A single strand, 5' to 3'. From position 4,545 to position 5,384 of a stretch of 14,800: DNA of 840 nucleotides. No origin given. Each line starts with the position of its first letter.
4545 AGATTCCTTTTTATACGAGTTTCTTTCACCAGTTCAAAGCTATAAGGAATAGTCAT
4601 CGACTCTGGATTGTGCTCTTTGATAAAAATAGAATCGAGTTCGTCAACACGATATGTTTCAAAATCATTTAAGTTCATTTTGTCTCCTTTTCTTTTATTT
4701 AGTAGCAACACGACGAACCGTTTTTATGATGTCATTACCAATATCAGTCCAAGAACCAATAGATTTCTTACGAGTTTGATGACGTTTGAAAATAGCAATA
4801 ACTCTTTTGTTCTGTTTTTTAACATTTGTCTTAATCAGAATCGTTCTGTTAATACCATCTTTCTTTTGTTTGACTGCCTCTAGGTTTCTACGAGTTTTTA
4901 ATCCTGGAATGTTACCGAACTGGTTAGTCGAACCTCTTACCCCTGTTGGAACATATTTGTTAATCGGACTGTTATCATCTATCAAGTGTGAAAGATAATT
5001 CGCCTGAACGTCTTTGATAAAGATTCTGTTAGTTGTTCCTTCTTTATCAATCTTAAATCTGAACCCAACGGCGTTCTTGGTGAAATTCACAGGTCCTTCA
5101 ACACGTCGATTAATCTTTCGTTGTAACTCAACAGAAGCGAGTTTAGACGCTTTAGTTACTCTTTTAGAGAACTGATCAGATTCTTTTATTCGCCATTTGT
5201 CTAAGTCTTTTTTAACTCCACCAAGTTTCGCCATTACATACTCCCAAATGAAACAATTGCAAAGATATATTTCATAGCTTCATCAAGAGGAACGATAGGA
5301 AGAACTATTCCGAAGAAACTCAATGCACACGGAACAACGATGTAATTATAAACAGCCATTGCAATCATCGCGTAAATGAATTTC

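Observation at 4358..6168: Five-gene insert between the tail-tip and tape measure genes: membrane proteins flanking a nuclease, plus basic and unknown proteins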

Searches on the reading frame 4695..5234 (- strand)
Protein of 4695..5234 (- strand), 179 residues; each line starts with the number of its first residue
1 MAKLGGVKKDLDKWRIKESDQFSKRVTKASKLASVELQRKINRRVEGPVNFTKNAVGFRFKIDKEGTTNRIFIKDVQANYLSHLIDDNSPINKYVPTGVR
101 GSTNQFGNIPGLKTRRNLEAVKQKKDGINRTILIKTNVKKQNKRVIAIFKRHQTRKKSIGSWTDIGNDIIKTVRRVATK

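Call 4: search_protein_families(library=pfam, proteins=[window:4695-5234:-], max_evalue=0.1)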
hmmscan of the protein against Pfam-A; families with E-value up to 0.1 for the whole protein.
window:4695-5234:- (179 aa): 0 families

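Call 5: search_protein_families(library=phrogs, proteins=[window:4695-5234:-], max_evalue=0.01)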
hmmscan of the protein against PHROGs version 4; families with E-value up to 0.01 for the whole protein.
window:4695-5234:- (179 aa): 1 family
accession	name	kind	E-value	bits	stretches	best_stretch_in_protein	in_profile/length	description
phrog_1924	-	tail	2.4e-07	31.9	1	27-166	34-186/237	minor tail protein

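Call 8: search_dna_similar(query=window:4695-5234:-, collection=phages, mode=protein, max_rows=30, max_evalue=0.01)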
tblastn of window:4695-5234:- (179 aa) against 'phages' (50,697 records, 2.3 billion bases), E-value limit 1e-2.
Records with a match: 1; places in all: 1; records where one place covers at least 80% of the query: 1.
Best place of each record, by identity: <60% 1.
By first word of the organism name: Escherichia 1.
By host as written in the record: Escherichia coli 1.
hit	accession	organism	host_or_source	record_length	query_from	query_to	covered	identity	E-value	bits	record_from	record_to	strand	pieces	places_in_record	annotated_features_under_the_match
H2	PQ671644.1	Escherichia phage DCP80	Escherichia coli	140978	7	176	95%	52.0%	2e-40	150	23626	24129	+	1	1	hypothetical protein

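Call 11: find_related_loci(query=window:4695-5234:-, collection=viral_contigs, flank=10000)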
Query window:4695-5234:- (179 aa) in viral_contigs; peptide patterns used: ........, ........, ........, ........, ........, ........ (x = any residue, [..] = any of these).
19 stretches matched a pattern; 4 encode a relative of the query (tblastn E <= 1e-3); 4 distinct loci.
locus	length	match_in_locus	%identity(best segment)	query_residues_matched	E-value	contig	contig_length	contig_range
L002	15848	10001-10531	84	1-177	2e-95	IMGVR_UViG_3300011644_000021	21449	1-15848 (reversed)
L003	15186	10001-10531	83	1-177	1e-94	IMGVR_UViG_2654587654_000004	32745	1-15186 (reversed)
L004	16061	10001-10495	33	7-164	8e-20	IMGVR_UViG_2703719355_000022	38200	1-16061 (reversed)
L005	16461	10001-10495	33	7-164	8e-20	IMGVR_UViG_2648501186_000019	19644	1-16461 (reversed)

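Call 15: find_homologous_proteins(query=window:4695-5234:-, max_evalue=0.001)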
Query window:4695-5234:- (179 aa): 37 proteins with E <= 0.001 among 56 candidates.
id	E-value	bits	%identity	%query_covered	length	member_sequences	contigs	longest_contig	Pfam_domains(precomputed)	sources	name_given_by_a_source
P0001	1.9e-107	374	99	100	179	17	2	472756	-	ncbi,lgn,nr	ncbi:TPA: hypothetical protein L0X66_001809 [Citrobacter freundii]|nr:hypothetical protein [Citrobac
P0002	4.5e-97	341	90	100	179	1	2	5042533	-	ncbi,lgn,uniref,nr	ncbi:hypothetical protein [Escherichia coli]|uniref:hypothetical protein n=1 Tax=Escherichia coli Ta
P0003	2.5e-87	309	84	99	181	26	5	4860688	-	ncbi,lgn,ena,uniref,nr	ncbi:hypothetical protein LRM31_07260 [Enterobacter kobei]|uniref:hypothetical protein n=1 Tax=Enter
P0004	7.2e-87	307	82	99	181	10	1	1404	-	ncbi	-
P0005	6.7e-82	291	79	99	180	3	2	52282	-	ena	-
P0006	2.3e-80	286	78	99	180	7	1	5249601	-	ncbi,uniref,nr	ncbi:hypothetical protein SM909_17360 [Klebsiella aerogenes]|uniref:hypothetical protein n=1 Tax=Kle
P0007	2.3e-80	286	78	99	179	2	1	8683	-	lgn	-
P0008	3.0e-80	286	79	99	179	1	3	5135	-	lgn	-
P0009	2.1e-78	280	76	99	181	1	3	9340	-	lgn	-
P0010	1.3e-77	277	77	96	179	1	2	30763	-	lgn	-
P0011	3.1e-77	276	75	99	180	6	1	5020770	-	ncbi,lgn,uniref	ncbi:hypothetical protein AB2B46_15370 [Kluyvera intermedia]|uniref:hypothetical protein n=1 Tax=Klu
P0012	8.2e-77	275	73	99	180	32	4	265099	-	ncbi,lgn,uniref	ncbi:hypothetical protein WAY59_002350 [Escherichia coli]|uniref:hypothetical protein n=1 Tax=Citrob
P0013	2.1e-76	273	73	99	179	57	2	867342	-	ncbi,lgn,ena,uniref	ncbi:hypothetical protein PU682_03255 [Klebsiella pneumoniae]|uniref:hypothetical protein n=1 Tax=Kl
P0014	2.4e-75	270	73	99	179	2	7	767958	-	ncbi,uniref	ncbi:hypothetical protein ACLH2J_01820 [Klebsiella michiganensis]|uniref:hypothetical protein n=1 Ta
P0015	4.7e-75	269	73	96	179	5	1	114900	-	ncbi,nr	ncbi:TPA: hypothetical protein JLO99_002743 [Escherichia coli]|nr:hypothetical protein [Escherichia 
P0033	2.1e-33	134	46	94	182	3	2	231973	-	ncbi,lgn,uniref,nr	ncbi:hypothetical protein [Proteus columbae]|uniref:hypothetical protein n=1 Tax=Proteus columbae Ta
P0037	1.5e-24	105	42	93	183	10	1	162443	-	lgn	-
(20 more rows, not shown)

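Call 21: search_solved_structures(query=A1, max_evalue=10, show_alignments=2)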
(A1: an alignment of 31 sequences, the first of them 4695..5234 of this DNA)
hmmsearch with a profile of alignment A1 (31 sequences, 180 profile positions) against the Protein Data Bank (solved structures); distinct sequences matched with E-value up to 10: 1.
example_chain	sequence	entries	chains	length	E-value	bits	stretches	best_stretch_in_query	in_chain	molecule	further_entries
9dzc_A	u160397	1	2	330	0.27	14.2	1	11-62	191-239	Reticulocyte-binding protein 2b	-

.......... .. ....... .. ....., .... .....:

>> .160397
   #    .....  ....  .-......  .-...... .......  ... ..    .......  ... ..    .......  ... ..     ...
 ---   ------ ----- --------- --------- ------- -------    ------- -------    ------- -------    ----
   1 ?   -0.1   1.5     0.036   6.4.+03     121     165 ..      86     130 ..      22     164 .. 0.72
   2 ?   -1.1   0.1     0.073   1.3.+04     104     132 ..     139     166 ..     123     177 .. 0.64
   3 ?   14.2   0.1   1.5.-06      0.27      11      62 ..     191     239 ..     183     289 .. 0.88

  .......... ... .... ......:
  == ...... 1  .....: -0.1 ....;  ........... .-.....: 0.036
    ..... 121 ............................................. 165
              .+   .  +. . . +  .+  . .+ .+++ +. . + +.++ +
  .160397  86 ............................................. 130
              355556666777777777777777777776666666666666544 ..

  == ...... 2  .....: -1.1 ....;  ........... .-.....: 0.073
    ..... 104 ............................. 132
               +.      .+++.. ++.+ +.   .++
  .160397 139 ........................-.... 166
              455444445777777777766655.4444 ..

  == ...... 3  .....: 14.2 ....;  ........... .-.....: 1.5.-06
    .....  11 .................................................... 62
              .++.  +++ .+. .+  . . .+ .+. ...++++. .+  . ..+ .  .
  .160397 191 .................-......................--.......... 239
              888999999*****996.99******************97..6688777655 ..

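Call 27: predict_structure(alignment_id=A1)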
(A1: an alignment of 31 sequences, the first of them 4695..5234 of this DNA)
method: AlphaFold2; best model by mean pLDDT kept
length: 179 residues; sequences in the alignment: 31
mean_pLDDT: 79.9   pTM: 0.64
mean pLDDT of the five models: 79.9, 78.0, 76.9, 72.7, 66.3
residues with pLDDT >= 90: 11; 70-90: 146; 50-70: 20; < 50: 2
segments of 3 or more residues with pLDDT < 50: none
pLDDT, mean of each block of 10 residues (from residue 1): 64 74 82 89 73 84 85 85 76 78 73 82 84 83 80 76 89 82
secondary structure, 60 per line:
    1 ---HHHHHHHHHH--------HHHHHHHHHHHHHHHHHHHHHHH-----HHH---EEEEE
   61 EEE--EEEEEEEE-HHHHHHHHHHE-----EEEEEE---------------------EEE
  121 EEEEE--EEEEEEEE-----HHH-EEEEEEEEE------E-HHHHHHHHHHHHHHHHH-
elements in order: H4-13 H22-44 E56-63 E66-73 H75-84 E91-96 E118-125 E128-135 E145-153 H162-178

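Call 43: find_related_loci(query=A4, collection=viral_contigs, flank=10000)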
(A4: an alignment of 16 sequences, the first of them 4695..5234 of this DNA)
Query A4 (179 aa) in viral_contigs; peptide patterns used: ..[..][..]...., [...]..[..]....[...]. (x = any residue, [..] = any of these).
119 stretches matched a pattern; 20 encode a relative of the query (tblastn E <= 1e-3); 20 distinct loci.
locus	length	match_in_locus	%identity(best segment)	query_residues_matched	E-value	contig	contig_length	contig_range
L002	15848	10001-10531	84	1-177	9e-95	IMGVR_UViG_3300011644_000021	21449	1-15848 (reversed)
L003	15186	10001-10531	83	1-177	6e-94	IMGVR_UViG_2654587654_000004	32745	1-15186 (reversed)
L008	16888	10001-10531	79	1-177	3e-88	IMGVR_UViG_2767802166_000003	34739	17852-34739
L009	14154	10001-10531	75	1-177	4e-85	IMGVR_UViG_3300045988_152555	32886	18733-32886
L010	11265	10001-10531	75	1-177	4e-85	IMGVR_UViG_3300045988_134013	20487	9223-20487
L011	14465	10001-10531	74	1-177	1e-84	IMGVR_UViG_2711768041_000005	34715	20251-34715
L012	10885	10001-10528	74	1-177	4e-84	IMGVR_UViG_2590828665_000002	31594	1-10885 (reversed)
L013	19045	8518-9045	74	1-177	2e-83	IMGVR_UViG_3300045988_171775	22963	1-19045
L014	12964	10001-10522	67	1-177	1e-72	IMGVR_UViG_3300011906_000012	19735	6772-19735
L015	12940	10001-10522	66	1-177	1e-71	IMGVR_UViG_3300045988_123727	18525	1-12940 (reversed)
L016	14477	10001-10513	63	5-178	6e-66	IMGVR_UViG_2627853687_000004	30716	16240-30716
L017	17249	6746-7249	61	9-179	7e-63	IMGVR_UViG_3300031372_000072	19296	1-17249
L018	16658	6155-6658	61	9-179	7e-63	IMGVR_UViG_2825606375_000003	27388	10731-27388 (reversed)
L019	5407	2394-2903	55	7-179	4e-61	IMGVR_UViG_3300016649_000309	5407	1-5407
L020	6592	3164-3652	62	9-173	6e-59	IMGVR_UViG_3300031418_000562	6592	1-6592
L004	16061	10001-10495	33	7-164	3e-19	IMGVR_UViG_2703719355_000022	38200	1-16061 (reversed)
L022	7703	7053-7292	36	35-115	5e-9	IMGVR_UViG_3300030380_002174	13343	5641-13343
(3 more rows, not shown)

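Call 52: search_protein_representatives(alignment_id=A1)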
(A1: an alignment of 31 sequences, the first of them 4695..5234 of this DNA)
Query: 31 sequences, 180 profile positions. Proteins with E-value up to 0.001 (for the whole library): 180; up to 1e-10: 24; up to 1e-30: 4. The best 150 are listed.
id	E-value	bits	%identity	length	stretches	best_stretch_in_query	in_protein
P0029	9.1e-76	269.9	-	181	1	1-179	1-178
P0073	7.5e-51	188.7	-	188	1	3-179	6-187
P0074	9.1e-31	123.3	-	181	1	6-123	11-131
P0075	9.5e-31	123.2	-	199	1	3-179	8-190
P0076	5.6e-29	117.5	-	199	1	5-178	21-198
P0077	9.9e-28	113.4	-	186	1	5-178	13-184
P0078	4.9e-26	107.9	-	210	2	4-123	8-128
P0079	2.1e-25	105.8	-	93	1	85-178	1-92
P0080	3.3e-24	101.9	-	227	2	1-116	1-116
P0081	1.3e-20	90.2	-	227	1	5-178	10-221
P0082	8.5e-19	84.3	-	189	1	12-176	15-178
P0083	4.0e-17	78.8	-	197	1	31-166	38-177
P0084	2.4e-16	76.3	-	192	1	20-163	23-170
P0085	8.5e-16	74.5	-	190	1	21-177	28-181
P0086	5.8e-15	71.8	-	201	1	21-170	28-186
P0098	2.4e-10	56.8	-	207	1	27-159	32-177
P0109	1.6e-08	50.8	-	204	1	8-118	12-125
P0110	1.7e-08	50.7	-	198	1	26-174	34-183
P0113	2.3e-08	50.3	-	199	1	33-120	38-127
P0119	5.2e-08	49.1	-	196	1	27-152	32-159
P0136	9.8e-07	45.0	-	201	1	40-133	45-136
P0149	3.3e-06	43.3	-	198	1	32-126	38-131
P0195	1.0e-04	38.4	-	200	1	35-120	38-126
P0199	1.4e-04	38.0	-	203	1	24-119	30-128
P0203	1.7e-04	37.7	-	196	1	8-118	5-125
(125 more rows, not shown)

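Call 54: search_protein_families(library=pfam, alignment_id=A5, max_evalue=0.01)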
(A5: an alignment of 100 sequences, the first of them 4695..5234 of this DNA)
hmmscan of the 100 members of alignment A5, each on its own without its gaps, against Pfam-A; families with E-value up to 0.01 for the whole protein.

A. member 1, window:4695-5234:- (179 aa): 0 families

B. families by the number of members that match (of 100 scanned): 3 families
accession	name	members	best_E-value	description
PF06763.17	Minor_tail_Z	12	1.4e-05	Prophage minor tail protein Z (GPZ)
PF13022.12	HTH_Tnp_1_2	1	0.0058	Helix-turn-helix of insertion element transposase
PF01885.22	PTS_2-RNA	1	0.0092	RNA 2'-phosphotransferase, Tpt1 / KptA family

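Call 55: search_protein_families(library=phrogs, alignment_id=A5, max_evalue=0.001)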
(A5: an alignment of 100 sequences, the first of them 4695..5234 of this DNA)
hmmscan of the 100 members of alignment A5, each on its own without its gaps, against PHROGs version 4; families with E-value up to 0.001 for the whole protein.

A. member 1, window:4695-5234:- (179 aa): 1 family
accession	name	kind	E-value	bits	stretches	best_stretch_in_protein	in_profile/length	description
phrog_1924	-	tail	2.4e-07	31.9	1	27-166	34-186/237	minor tail protein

B. families by the number of members that match (of 100 scanned): 7 families
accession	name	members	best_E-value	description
phrog_1924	-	84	8.2e-57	minor tail protein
phrog_27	-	27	6.6e-10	tail completion or Neck1 protein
phrog_4688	-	10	3.4e-08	minor tail protein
phrog_29138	-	4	1.1e-05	-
phrog_5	-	3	2.4e-05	tail completion or Neck1 protein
phrog_9077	-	3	0.0003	-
phrog_30555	-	1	0.0007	-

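Call 64: search_protein_families(library=pfam, proteins=[P0113, P0203, P0119, P0110, P0136, P0149, P0195, P0109, P0098, P0199], max_evalue=0.1)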
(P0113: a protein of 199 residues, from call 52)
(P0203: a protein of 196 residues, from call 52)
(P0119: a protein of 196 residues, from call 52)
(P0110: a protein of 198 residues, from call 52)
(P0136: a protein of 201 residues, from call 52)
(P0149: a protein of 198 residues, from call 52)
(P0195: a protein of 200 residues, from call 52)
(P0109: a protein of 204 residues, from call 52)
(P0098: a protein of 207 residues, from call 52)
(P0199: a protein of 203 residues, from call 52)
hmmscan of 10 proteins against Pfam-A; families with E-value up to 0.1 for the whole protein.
P0113 (199 aa): 2 families
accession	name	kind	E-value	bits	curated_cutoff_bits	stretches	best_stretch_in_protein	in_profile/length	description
PF06763.17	Minor_tail_Z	-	3.1e-05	24.3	23.9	1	14-193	9-177/190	Prophage minor tail protein Z (GPZ)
PF12795.12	MscS_porin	-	0.047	13.7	34.4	1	5-94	90-176/238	Mechanosensitive ion channel porin domain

P0203 (196 aa): 1 family
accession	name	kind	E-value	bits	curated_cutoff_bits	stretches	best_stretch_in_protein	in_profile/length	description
PF06763.17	Minor_tail_Z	-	0.0019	18.5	23.9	1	10-79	5-74/190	Prophage minor tail protein Z (GPZ)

P0119 (196 aa): 1 family
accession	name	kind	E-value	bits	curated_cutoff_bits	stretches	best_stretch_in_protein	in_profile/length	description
PF06763.17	Minor_tail_Z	-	0.00048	20.4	23.9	1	10-77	5-72/190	Prophage minor tail protein Z (GPZ)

P0110 (198 aa): 1 family
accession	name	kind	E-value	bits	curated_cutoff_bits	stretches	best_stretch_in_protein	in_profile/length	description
PF03224.20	V-ATPase_H_N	-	0.074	12.9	25.7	0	69-194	11-133/314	V-ATPase subunit H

P0136 (201 aa): 0 families

P0149 (198 aa): 1 family
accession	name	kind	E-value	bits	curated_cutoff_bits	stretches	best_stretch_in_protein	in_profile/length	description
PF06763.17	Minor_tail_Z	-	0.0011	19.2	23.9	1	11-81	5-75/190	Prophage minor tail protein Z (GPZ)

P0195 (200 aa): 1 family
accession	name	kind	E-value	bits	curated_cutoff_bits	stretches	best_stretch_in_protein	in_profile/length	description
PF06763.17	Minor_tail_Z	-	3.5e-05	24.1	23.9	1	9-81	6-78/190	Prophage minor tail protein Z (GPZ)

P0109 (204 aa): 1 family
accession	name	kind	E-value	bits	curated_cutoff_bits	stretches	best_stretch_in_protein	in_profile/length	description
PF06763.17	Minor_tail_Z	-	0.00068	20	23.9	1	6-54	1-50/190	Prophage minor tail protein Z (GPZ)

P0098 (207 aa): 1 family
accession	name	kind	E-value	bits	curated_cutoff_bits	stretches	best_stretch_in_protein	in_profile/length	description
PF06763.17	Minor_tail_Z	-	0.00015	22.1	23.9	1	9-77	4-59/190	Prophage minor tail protein Z (GPZ)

P0199 (203 aa): 2 families
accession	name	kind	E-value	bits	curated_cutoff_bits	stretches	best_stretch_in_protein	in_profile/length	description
PF06763.17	Minor_tail_Z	-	2.4e-07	31.2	23.9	1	10-80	4-73/190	Prophage minor tail protein Z (GPZ)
PF23853.1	DUF7216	-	0.039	15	27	1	15-62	32-81/107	Family of unknown function (DUF7216)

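Call 66: search_protein_families(library=padloc, proteins=[window:4695-5234:-], max_evalue=0.1)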
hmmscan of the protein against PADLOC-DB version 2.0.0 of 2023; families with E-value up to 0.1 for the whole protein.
window:4695-5234:- (179 aa): 0 families

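Call 67: search_protein_families(library=ncbifam, proteins=[window:4695-5234:-], max_evalue=0.1)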
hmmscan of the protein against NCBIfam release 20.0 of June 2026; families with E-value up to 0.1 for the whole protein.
window:4695-5234:- (179 aa): 1 family
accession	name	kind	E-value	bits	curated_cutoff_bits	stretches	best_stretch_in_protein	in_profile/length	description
NF005955.1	PRK08032.1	equivalog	0.0037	16.3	387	1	63-174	184-293/465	flagellar filament capping protein FliD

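Call 79: find_related_loci(query=A4, collection=genome_contigs, flank=8000)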
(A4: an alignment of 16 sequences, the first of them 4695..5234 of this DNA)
Query A4 (179 aa) in genome_contigs; peptide patterns used: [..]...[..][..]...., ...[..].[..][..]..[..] (x = any residue, [..] = any of these).
57 stretches matched a pattern, but none encodes a relative of the query by tblastn (E <= 1e-3).

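Call 83: find_encoding_contigs(protein=P0033, flank=8000, max_places=2)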
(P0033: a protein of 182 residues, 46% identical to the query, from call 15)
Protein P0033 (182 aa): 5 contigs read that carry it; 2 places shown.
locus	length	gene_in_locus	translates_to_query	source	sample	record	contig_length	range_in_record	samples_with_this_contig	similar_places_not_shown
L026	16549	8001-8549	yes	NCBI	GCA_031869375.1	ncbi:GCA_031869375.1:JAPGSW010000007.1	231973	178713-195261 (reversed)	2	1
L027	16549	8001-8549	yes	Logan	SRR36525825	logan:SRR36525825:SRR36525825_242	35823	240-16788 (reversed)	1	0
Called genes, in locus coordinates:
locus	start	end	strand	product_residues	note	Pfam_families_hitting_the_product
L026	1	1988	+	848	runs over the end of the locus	-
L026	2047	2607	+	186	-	-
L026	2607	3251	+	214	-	PF09931:Phage_phiJL001_Gp84_N (weak)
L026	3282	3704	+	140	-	PF22262:DUF6950 (weak)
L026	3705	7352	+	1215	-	PF13550:Phage-tail_3 (faint), PF09327:Phage_Tail_Tip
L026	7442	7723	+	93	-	-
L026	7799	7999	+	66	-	-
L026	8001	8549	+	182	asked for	-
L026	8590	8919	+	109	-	-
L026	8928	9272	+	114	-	PF08291:Peptidase_M15_3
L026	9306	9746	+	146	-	-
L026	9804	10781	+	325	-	-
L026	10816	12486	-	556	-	PF00239:Resolvase, PF07508:Recombinase (weak), PF13408:Zn_ribbon_recom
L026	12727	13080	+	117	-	-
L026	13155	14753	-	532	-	PF02203:TarH, PF00672:HAMP (weak), PF00015:MCPsignal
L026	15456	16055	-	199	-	PF02508:Rnf-Nqr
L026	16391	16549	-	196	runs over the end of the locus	PF01928:CYTH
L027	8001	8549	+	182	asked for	-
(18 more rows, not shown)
